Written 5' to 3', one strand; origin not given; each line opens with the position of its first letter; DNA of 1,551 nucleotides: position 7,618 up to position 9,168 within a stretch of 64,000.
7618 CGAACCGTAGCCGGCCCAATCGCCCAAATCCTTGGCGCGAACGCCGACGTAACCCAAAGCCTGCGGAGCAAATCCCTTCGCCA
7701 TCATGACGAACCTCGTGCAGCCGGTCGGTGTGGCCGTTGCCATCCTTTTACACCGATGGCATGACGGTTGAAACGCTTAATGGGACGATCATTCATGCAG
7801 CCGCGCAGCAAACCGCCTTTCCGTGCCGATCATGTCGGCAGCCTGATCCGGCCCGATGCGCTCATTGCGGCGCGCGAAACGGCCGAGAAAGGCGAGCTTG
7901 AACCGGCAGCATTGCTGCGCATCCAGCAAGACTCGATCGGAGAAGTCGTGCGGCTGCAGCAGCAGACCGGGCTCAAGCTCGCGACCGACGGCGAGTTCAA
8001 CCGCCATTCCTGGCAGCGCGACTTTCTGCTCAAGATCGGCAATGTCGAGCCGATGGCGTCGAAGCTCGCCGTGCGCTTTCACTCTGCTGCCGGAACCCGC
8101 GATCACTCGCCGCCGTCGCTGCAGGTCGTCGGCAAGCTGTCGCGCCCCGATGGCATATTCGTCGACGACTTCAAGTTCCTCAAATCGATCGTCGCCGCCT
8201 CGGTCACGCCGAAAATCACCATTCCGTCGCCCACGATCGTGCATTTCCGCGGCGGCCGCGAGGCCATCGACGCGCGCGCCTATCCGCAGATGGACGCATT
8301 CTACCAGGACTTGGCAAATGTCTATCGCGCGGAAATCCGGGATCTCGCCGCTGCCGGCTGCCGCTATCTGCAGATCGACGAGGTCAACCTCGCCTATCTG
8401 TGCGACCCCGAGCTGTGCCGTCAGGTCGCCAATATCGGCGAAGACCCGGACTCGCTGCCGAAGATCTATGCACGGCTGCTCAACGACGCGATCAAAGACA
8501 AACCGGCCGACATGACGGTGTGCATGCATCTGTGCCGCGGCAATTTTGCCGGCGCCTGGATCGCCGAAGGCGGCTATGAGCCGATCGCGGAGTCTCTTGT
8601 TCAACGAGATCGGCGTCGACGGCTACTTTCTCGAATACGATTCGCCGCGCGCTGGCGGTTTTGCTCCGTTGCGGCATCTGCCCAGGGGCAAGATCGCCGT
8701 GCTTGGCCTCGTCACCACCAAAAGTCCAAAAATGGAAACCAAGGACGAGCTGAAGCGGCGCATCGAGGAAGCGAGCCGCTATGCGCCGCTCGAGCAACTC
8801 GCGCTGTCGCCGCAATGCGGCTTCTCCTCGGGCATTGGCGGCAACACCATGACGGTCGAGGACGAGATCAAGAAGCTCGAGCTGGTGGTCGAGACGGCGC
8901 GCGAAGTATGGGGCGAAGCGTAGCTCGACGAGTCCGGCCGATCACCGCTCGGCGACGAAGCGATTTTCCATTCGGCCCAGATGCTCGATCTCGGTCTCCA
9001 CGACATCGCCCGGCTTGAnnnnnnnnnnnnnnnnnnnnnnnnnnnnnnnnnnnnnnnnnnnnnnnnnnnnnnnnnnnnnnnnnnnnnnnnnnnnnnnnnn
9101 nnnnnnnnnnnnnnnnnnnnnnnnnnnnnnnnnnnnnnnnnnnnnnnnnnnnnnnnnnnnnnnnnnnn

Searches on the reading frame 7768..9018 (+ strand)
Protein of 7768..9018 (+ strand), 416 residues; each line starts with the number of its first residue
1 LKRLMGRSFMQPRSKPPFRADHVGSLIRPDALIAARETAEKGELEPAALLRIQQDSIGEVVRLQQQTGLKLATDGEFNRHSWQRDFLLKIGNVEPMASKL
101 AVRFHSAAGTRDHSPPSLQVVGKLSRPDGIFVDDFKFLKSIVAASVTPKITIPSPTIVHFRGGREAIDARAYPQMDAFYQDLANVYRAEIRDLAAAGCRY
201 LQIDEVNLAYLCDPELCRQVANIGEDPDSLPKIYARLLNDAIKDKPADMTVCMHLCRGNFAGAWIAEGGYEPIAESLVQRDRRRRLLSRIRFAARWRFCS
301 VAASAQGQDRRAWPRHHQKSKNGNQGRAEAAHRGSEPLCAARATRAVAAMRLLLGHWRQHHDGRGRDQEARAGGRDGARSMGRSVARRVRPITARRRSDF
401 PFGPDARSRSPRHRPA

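Call 26: search_protein_families(library=pfam, proteins=[window:7768-9018:+], max_evalue=0.00001)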
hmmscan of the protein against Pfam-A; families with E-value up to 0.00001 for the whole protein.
window:7768-9018:+ (416 aa): 1 family
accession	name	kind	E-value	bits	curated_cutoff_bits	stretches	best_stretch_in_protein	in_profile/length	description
PF01717.24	Meth_synt_2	-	1.1e-07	31.9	21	1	23-208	6-178/324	Cobalamin-independent synthase, Catalytic domain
